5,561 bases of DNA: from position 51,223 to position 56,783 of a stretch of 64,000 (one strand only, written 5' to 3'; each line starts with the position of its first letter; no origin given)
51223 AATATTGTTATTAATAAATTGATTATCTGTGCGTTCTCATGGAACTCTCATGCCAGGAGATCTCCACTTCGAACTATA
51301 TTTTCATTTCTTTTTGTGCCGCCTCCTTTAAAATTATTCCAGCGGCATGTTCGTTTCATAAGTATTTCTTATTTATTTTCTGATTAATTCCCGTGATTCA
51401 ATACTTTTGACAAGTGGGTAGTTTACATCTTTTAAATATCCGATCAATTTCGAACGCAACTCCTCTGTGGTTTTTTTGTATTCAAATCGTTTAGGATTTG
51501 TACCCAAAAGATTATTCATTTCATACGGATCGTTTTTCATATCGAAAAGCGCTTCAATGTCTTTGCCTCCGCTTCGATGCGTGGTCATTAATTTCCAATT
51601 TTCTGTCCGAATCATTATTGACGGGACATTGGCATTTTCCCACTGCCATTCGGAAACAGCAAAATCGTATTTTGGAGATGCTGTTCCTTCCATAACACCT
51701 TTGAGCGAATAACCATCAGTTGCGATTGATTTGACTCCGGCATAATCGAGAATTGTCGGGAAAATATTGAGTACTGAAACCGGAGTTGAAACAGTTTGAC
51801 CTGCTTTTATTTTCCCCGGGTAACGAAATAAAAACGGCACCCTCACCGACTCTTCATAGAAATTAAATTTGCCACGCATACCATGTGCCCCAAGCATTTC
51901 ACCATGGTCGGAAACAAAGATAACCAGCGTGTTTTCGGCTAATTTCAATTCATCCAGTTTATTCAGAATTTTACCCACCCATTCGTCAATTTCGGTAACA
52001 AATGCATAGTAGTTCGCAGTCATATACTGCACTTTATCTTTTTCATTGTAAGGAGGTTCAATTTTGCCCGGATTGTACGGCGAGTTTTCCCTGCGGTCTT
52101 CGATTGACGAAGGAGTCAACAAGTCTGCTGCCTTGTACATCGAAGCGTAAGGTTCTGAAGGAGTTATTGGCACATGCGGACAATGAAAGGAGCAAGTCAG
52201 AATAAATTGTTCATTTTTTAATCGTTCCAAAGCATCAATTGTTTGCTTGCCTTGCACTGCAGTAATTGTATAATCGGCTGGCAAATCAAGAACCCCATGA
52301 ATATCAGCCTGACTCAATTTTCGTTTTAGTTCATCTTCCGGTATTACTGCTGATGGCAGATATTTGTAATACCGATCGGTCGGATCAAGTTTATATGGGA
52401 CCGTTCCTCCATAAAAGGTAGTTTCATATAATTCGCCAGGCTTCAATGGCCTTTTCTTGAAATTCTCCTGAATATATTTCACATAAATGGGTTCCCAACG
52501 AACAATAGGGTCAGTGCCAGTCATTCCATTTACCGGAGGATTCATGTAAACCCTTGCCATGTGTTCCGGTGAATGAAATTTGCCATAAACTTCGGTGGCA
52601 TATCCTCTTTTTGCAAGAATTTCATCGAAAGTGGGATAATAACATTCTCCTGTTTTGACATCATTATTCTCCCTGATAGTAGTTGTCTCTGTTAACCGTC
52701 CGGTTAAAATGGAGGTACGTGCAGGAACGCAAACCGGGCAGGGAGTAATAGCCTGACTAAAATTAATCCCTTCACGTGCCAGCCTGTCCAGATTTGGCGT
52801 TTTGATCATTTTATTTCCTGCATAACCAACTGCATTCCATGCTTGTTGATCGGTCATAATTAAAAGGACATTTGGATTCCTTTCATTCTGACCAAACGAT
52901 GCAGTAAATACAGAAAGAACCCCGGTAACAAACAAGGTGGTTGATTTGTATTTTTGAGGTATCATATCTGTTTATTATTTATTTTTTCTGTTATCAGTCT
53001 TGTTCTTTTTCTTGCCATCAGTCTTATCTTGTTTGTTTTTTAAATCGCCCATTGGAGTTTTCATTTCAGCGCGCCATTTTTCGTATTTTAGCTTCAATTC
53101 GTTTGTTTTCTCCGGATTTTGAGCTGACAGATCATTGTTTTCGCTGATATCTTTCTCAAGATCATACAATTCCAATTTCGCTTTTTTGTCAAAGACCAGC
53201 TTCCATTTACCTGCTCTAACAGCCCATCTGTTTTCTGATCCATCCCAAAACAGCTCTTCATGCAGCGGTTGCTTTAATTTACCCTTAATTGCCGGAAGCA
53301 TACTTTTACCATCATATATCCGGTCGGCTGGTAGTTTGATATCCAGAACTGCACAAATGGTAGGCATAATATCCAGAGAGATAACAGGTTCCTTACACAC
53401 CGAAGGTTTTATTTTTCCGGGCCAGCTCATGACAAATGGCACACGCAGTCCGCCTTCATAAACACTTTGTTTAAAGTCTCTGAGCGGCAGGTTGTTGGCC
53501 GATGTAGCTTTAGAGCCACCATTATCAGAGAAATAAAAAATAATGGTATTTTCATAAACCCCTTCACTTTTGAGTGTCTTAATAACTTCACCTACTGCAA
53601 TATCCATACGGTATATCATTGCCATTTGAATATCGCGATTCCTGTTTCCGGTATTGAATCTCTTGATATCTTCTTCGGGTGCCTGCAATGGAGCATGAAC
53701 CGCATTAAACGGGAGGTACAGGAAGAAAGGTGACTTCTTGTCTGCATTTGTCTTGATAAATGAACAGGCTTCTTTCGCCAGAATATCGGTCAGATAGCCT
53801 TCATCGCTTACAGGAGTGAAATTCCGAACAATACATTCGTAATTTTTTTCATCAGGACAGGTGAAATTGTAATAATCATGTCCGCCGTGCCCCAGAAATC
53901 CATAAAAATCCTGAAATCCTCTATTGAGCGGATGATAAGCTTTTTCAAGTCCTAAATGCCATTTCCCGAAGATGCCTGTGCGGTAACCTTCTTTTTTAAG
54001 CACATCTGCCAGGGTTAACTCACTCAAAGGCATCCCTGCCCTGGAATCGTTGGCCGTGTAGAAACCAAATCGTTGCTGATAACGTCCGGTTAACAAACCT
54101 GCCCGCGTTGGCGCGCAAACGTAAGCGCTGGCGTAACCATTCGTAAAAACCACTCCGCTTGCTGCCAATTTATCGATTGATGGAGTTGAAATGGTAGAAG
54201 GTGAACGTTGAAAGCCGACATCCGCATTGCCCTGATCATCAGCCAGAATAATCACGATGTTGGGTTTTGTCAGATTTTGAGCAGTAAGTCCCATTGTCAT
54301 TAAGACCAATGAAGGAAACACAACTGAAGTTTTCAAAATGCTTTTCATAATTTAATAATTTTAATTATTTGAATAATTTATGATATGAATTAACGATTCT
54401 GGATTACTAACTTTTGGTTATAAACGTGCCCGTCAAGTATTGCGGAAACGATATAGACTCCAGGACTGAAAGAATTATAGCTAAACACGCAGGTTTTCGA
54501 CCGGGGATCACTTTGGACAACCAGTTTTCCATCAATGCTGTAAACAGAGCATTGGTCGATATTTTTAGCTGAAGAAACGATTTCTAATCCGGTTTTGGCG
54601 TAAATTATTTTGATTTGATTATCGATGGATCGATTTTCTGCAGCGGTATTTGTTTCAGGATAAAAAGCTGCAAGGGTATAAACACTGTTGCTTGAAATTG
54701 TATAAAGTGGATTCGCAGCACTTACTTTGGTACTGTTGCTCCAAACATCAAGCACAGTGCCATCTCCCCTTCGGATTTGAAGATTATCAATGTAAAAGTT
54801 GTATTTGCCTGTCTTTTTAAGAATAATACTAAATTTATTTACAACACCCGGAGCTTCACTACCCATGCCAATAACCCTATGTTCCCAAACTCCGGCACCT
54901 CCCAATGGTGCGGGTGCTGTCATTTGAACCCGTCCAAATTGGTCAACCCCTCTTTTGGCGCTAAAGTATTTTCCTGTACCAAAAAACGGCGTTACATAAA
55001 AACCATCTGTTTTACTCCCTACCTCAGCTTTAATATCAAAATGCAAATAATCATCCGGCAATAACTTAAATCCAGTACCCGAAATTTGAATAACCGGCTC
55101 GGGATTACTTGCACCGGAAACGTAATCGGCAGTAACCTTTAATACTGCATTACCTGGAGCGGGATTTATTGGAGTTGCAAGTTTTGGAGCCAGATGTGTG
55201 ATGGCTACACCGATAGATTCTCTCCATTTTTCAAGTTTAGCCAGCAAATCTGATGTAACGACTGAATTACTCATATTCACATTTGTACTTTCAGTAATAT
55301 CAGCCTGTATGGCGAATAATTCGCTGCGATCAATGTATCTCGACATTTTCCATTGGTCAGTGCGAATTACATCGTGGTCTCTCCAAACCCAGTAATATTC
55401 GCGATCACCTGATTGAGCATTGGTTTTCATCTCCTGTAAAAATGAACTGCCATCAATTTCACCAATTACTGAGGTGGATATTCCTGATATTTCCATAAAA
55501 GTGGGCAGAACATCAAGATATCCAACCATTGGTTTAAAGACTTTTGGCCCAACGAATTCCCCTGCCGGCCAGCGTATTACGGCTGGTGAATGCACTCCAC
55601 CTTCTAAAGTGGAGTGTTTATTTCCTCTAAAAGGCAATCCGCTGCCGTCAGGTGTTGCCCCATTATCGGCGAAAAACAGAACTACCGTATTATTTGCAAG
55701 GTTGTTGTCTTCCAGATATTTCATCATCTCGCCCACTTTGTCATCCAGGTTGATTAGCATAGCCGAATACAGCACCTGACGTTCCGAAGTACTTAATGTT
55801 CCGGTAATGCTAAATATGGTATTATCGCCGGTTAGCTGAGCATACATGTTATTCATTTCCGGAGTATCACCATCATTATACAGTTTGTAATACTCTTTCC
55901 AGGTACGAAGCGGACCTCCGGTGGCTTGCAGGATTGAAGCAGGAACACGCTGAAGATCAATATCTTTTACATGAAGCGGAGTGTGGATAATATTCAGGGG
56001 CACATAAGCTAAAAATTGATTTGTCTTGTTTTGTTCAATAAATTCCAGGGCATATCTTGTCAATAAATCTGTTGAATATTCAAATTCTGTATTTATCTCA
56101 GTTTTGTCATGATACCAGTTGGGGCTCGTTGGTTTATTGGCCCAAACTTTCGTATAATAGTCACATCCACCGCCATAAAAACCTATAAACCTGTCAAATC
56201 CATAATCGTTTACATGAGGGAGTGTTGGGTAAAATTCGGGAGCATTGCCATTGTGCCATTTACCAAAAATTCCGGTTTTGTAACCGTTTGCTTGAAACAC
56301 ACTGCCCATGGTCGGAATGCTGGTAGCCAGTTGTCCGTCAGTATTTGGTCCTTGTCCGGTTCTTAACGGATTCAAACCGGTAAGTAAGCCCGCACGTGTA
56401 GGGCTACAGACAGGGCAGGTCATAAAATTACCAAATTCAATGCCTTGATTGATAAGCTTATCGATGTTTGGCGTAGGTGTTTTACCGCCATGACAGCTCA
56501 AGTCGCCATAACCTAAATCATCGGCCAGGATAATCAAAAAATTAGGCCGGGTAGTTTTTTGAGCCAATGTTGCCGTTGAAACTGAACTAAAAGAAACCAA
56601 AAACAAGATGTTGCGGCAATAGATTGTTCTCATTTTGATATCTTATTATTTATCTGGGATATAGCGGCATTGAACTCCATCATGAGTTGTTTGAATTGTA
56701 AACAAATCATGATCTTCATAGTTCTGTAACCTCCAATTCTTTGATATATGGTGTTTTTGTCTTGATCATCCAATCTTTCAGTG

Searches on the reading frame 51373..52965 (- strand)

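Call 22: search_protein_families(library=pfam, proteins=[window:51373-52965:-], max_evalue=0.00001)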
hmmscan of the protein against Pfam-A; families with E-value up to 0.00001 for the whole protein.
window:51373-52965:- (530 aa): 4 families
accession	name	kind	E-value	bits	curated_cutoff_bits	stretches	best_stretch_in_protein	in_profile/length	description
PF00884.28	Sulfatase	-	7.4e-50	170.4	25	1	31-411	1-301/301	Sulfatase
PF16347.10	SGSH_C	-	5.2e-20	72.6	29.3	1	359-507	1-148/154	N-sulphoglucosamine sulphohydrolase, C-terminal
PF01663.27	Phosphodiest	-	2e-11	44.5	23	0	319-355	184-220/342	Type I phosphodiesterase / nucleotide pyrophosphatase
PF02995.22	DUF229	-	1.2e-06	28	25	1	315-387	302-372/496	Protein of unknown function (DUF229)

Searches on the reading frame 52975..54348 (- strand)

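Call 22: search_protein_families(library=pfam, proteins=[window:52975-54348:-], max_evalue=0.00001)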
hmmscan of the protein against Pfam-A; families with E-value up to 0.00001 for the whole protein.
window:52975-54348:- (457 aa): 2 families
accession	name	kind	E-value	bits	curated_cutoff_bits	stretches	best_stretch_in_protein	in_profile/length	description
PF00884.28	Sulfatase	-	2e-63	215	25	1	29-337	1-301/301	Sulfatase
PF16347.10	SGSH_C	-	1.7e-13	51.5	29.3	1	293-419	8-143/154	N-sulphoglucosamine sulphohydrolase, C-terminal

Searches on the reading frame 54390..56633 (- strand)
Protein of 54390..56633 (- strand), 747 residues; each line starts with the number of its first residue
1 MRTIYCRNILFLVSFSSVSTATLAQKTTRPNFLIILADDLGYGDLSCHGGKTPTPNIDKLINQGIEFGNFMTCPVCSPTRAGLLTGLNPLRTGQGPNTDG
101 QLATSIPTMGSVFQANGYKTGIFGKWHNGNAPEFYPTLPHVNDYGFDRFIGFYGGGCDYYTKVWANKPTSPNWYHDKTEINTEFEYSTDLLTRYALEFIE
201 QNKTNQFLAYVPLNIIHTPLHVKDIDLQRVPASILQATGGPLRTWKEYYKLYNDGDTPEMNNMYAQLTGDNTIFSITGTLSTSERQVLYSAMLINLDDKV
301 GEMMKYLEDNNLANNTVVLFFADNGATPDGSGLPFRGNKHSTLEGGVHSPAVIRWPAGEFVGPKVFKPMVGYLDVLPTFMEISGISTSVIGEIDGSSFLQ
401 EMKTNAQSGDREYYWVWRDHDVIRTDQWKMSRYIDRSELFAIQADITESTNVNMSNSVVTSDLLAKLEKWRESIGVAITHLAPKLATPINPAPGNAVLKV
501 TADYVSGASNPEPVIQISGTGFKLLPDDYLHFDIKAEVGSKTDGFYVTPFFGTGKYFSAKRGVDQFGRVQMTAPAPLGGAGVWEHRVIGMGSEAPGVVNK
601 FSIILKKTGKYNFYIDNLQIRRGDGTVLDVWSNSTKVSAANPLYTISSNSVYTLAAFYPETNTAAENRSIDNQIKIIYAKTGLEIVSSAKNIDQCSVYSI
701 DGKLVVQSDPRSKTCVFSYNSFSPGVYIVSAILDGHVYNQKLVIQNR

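Call 22: search_protein_families(library=pfam, proteins=[window:54390-56633:-], max_evalue=0.00001)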
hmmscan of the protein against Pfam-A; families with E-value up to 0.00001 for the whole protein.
window:54390-56633:- (747 aa): 3 families
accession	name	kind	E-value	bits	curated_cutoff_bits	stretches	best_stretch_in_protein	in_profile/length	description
PF00884.28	Sulfatase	-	6.4e-49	167.3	25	1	30-385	1-301/301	Sulfatase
PF16347.10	SGSH_C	-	4e-08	34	29.3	1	343-470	12-151/154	N-sulphoglucosamine sulphohydrolase, C-terminal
PF01663.27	Phosphodiest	-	2.1e-06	28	23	0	33-328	2-223/342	Type I phosphodiesterase / nucleotide pyrophosphatase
